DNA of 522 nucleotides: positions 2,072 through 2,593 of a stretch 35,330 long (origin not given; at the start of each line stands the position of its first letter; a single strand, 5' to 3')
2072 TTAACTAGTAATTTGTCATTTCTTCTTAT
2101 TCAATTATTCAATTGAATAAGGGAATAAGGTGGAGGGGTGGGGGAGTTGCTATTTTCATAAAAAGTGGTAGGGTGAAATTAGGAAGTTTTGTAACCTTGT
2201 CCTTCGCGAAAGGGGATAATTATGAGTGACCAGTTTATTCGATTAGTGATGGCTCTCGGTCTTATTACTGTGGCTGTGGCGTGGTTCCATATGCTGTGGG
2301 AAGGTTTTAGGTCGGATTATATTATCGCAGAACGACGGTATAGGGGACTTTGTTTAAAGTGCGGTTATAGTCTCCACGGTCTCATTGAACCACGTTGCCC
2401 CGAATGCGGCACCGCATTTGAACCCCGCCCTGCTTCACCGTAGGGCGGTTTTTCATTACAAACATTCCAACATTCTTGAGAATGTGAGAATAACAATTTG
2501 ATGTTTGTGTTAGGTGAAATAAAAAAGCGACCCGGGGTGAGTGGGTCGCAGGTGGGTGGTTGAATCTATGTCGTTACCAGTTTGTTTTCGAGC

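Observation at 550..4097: Three paralogous membrane-anchored zinc-ribbon mini-proteins, each a complete promoter-leader-gene-terminator unit, form an island between thrS and fmt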

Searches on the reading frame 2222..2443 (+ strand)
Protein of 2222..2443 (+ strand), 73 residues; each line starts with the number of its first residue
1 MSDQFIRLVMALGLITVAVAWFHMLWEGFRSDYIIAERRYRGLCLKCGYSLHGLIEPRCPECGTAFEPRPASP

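Call 6: search_protein_families(library=pfam, proteins=[window:2222-2443:+], max_evalue=1)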
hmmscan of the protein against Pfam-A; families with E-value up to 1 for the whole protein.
window:2222-2443:+ (73 aa): 10 families
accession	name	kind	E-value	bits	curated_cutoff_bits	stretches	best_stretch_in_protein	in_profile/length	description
PF18912.6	DZR_2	-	0.00072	19.8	27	1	39-67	19-47/56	Double zinc ribbon domain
PF12773.13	DZR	-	0.011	16.4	27.3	1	43-67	14-35/45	Double zinc ribbon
PF14043.11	WVELL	-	0.011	16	27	1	17-42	21-46/74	WVELL protein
PF12172.15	zf-ChsH2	-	0.045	14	23.2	1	57-71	12-27/37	ChsH2, rubredoxin-like zinc ribbon domain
PF01155.25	HypA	-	0.065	13.7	28.9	1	34-64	63-94/112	Hydrogenase/urease nickel incorporation, metallochaperone, hypA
PF06906.16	DUF1272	-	0.13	12.9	25.3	1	44-71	32-56/57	Protein of unknown function (DUF1272)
PF13240.11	Zn_Ribbon_1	-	0.16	12.3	25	0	59-64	16-21/23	zinc-ribbon domain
PF19335.5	HMBD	-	0.18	12.2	23.6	1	58-68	17-27/28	Heavy metal binding domain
PF17283.8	Zn_ribbon_SprT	-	0.22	12.1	28.1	0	58-71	6-19/38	SprT-like zinc ribbon domain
PF13248.11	Zn_ribbon_3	-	0.27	11.2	27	1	58-68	4-14/26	zinc-ribbon domain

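Call 9: search_protein_families(library=ncbifam, proteins=[window:2222-2443:+], max_evalue=1)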
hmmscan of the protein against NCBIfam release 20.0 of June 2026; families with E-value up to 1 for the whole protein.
window:2222-2443:+ (73 aa): 6 families
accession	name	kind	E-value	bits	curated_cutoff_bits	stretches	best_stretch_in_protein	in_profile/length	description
NF033497.1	rubre_like_arch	subfamily_domain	0.0021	17.8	32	1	44-66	3-26/34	rubrerythrin-like domain-containing protein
NF005035.0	PRK06450.1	equivalog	0.076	11.8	301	1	42-67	4-29/338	threonine synthase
NF008756.0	PRK11788.1-4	equivalog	0.13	11.2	474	1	34-63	349-375/389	lipopolysaccharide assembly protein LapB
TIGR00155.1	pqiA_fam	subfamily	0.19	10.8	260.35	1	11-65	184-239/403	PqiA/YebS family transporter subunit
NF003331.0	PRK04338.1-7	equivalog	0.21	10.4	560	1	30-66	231-269/376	tRNA (guanine(26)-N(2))-dimethyltransferase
NF001669.0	PRK00432.1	equivalog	0.25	11.3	54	0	33-49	35-51/58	30S ribosomal protein S27ae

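Call 10: search_protein_families(library=padloc, proteins=[window:2222-2443:+], max_evalue=1)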
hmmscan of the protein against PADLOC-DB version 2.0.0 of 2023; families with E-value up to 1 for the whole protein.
window:2222-2443:+ (73 aa): 0 families

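Call 11: search_protein_families(library=phrogs, proteins=[window:2222-2443:+], max_evalue=1)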
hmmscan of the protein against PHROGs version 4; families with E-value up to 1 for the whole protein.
window:2222-2443:+ (73 aa): 3 families
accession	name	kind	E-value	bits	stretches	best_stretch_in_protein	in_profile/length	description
phrog_27432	-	unknown function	0.3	12.1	1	44-67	9-30/37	-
phrog_6511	-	unknown function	0.31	11.8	1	53-64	31-42/50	-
phrog_19107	-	head and packaging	0.35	11.6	1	1-15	1-15/29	minor head protein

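Call 12: find_homologous_proteins(query=window:2222-2443:+, max_evalue=0.001)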
Query window:2222-2443:+ (73 aa): 2 proteins with E <= 0.001 among 2 candidates.
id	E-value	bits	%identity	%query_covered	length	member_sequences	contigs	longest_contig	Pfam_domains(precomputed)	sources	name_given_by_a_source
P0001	6.1e-45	168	100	100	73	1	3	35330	-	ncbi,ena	-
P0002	1.1e-4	40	77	36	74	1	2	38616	-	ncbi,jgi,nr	ncbi:MAG: hypothetical protein C4547_07575 [Phycisphaerales bacterium]|nr:MAG: hypothetical protein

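Call 14: find_encoding_contigs(protein=P0001, flank=10000, max_places=6)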
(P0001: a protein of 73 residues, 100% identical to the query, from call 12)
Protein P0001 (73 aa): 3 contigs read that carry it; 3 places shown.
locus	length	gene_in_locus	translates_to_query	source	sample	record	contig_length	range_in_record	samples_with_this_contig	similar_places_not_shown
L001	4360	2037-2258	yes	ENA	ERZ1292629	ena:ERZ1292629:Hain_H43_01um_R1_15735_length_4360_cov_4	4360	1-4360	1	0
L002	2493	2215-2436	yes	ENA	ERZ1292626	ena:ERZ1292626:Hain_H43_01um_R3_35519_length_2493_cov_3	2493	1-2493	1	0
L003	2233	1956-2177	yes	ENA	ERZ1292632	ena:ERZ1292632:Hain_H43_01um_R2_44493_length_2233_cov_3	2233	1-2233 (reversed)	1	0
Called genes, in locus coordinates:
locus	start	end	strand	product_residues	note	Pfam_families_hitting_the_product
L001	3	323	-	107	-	?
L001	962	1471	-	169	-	-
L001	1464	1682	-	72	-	-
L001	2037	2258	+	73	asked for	-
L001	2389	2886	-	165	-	-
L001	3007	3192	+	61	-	-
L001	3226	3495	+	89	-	PF01936:NYN (weak)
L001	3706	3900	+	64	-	-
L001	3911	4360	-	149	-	?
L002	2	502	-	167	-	?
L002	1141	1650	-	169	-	-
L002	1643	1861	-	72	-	-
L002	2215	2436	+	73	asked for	-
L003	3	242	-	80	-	?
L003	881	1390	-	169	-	-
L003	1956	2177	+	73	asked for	-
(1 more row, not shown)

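Call 15: find_encoding_contigs(protein=P0002, flank=6000, max_places=4)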
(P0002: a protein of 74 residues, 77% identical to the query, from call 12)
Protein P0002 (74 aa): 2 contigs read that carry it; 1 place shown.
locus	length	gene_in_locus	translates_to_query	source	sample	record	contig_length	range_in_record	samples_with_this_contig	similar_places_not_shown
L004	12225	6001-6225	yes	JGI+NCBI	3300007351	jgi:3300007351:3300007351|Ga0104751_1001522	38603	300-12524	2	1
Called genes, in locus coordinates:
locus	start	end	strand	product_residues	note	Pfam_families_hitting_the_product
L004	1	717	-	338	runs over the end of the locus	?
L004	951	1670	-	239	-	PF02861:Clp_N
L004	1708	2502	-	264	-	PF00595:PDZ (faint), PF13180:PDZ_2 (weak), PF17820:PDZ_6 (faint)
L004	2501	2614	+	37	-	-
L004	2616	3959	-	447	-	PF00155:Aminotran_1_2 (weak), PF01041:DegT_DnrJ_EryC1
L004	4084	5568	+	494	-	PF03446:NAD_binding_2 (weak), PF03721:UDPG_MGDP_dh_N, PF00984:UDPG_MGDP_dh, PF03720:UDPG_MGDP_dh_C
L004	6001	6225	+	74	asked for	-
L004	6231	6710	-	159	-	-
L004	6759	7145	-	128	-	PF14489:QueF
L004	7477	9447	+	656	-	PF02518:HATPase_c, PF13589:HATPase_c_3, PF09239:Topo-VIb_trans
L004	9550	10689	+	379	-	PF04406:TP6A_N, PF20768:Topo_VI_alpha (weak), PF21180:TOP6A-Spo11_Toprim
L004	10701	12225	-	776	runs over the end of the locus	PF13428:TPR_14 (faint), PF13431:TPR_17 (faint), PF14559:TPR_19 (faint), PF24575:TPR_Slam (faint), PF00515:TPR_1 (faint), PF07719:TPR_2 (faint), PF13181:TPR_8 (faint), PF13432:TPR_16, +1 more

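Call 69: predict_structure(alignment_id=A7)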
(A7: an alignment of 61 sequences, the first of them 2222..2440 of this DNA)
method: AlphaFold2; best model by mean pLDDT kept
length: 73 residues; sequences in the alignment: 61
mean_pLDDT: 87.5   pTM: 0.47
mean pLDDT of the five models: 87.5, 86.7, 85.9, 85.4, 82.8
residues with pLDDT >= 90: 31; 70-90: 38; 50-70: 4; < 50: 0
segments of 3 or more residues with pLDDT < 50: none
pLDDT, mean of each block of 10 residues (from residue 1): 92 97 87 82 88 89 84 64
secondary structure, 60 per line:
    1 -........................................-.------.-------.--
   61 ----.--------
elements in order: H2-41

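Call 75: fold_search(model_id=the predicted structure, library=pdb)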
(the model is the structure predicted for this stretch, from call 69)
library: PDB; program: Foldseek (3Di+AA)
matches with E <= 10: 41; with E <= 0.001: 0
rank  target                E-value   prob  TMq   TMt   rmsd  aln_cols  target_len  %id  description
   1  9znf_Ad               1.6e+00  0.09  0.26  0.22   7.5        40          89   25  Cryo-EM structure of the Methanosarcina acetivorans 70S ribosome in complex with SriA and SriB (released 2026-01-28)
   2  7dg2_A                2.8e+00  0.14  0.30  0.11   3.2        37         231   27  Nse1-Nse3-Nse4 complex (released 2021-05-26)
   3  7q52                  3.0e+00  0.20  0.29  0.07   1.9        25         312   36  Crystal structure of S/T protein kinase PknG from Mycobacterium tuberculosis in complex with inhibitor L2W (released 2022-06-22)
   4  9qf4_Bg               3.0e+00  0.08  0.24  0.35   4.8        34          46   26  Structure of P. furiosus 70S ribosome grown at 95 degC (released 2025-11-05)
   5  6ydh_MODEL_1_A        3.3e+00  0.03  0.18  0.21   6.6        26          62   31  Solution structure and dynamics of Zn-Finger HVO_2753 protein (released 2020-09-23)
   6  8e3d_B                3.3e+00  0.02  0.15  0.10  11.8        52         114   21  ZBTB7A Zinc Finger Domain Bound to DNA Duplex Containing CAST sequence (#11) (released 2023-02-08)
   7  3bvo_A                3.5e+00  0.14  0.32  0.13   2.3        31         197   29  Crystal structure of human co-chaperone protein HscB (released 2008-01-15)
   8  3lwq_B                3.5e+00  0.07  0.24  0.33   5.8        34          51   29  Structure of H/ACA RNP bound to a substrate RNA containing 3MU (released 2010-07-14)
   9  7zsa_4                3.5e+00  0.07  0.26  0.08   4.7        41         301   27  Yeast RNA polymerase II transcription pre-initiation complex with the +1 nucleosome and NTP (complex B) (released 2022-11-16)
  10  9lwf_A                3.8e+00  0.12  0.28  0.03   2.8        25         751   28  Cryo-EM structure of dual sensor bound GATOR2 complex (released 2025-08-13)
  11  6hls_I                4.1e+00  0.07  0.23  0.17   3.2        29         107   21  Yeast apo RNA polymerase I* (released 2019-04-03)
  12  7ok0_P                4.1e+00  0.04  0.21  0.30   5.7        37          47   30  Cryo-EM structure of the Sulfolobus acidocaldarius RNA polymerase at 2.88 A (released 2021-08-25)
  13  7zs9_4                4.5e+00  0.07  0.27  0.08   4.8        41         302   27  Yeast RNA polymerase II transcription pre-initiation complex with the +1 nucleosome (complex A) (released 2022-11-16)
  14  6skf_Bj               4.5e+00  0.03  0.20  0.29   7.7        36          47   28  Cryo-EM Structure of T. kodakarensis 70S ribosome (released 2020-07-29)
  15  9nri_Be               5.6e+00  0.09  0.27  0.42   1.7        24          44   29  Methanosarcina acetivorans 50S subunit obtained from acetate-grown cells (released 2025-09-24)
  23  7t6d_B                7.1e+00  0.05  0.26  0.06   7.1        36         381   28  CryoEM structure of the YejM/LapB complex (released 2022-08-17)
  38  4zlh_A                9.6e+00  0.07  0.26  0.06   1.7        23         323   35  Structure of the LapB cytoplasmic domain at 2 angstroms (released 2015-11-11)
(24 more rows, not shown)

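Call 106: search_protein_families(library=pfam, alignment_id=A7, max_evalue=0.001)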
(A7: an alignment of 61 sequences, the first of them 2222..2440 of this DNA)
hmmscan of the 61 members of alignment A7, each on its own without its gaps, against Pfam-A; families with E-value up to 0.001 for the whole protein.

A. member 1, window:2222-2440:+ (73 aa): 1 family
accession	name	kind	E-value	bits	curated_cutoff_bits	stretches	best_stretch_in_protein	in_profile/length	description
PF18912.6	DZR_2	-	0.00072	19.8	27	1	39-67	19-47/56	Double zinc ribbon domain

B. families by the number of members that match (of 61 scanned): 15 families
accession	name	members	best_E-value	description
PF18912.6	DZR_2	29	5.5e-06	Double zinc ribbon domain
PF12773.13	DZR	7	0.00052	Double zinc ribbon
PF13248.11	Zn_ribbon_3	6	5.5e-05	zinc-ribbon domain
PF13240.11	Zn_Ribbon_1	6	0.00023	zinc-ribbon domain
PF17566.7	DUF5472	1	5.1e-05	Family of unknown function (DUF5472)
PF13717.11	Zn_ribbon_4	1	0.0002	zinc-ribbon domain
PF22747.2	Zn_ribbon_DUF2089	1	0.0003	DUF2089 zinc ribbon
PF13719.11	Zn_ribbon_5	1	0.0005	zinc-ribbon domain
PF17032.10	Zn_ribbon_15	1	0.00057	zinc-ribbon family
PF24460.1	DUF7575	1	0.0006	Domain of unknown function (DUF7575)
PF07282.18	Cas12f1-like_TNB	1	0.00076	Cas12f1-like, TNB domain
PF23455.1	DUF7129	1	0.00078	Domain of unknown function (DUF7129)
PF25207.1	DUF7837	1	0.00084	Domain of unknown function (DUF7837)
PF24071.1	Phage_zn_bind_3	1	0.00086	Phage FDXHR zinc binding domain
PF14446.12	Prok-RING_1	1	0.00091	Prokaryotic RING finger family 1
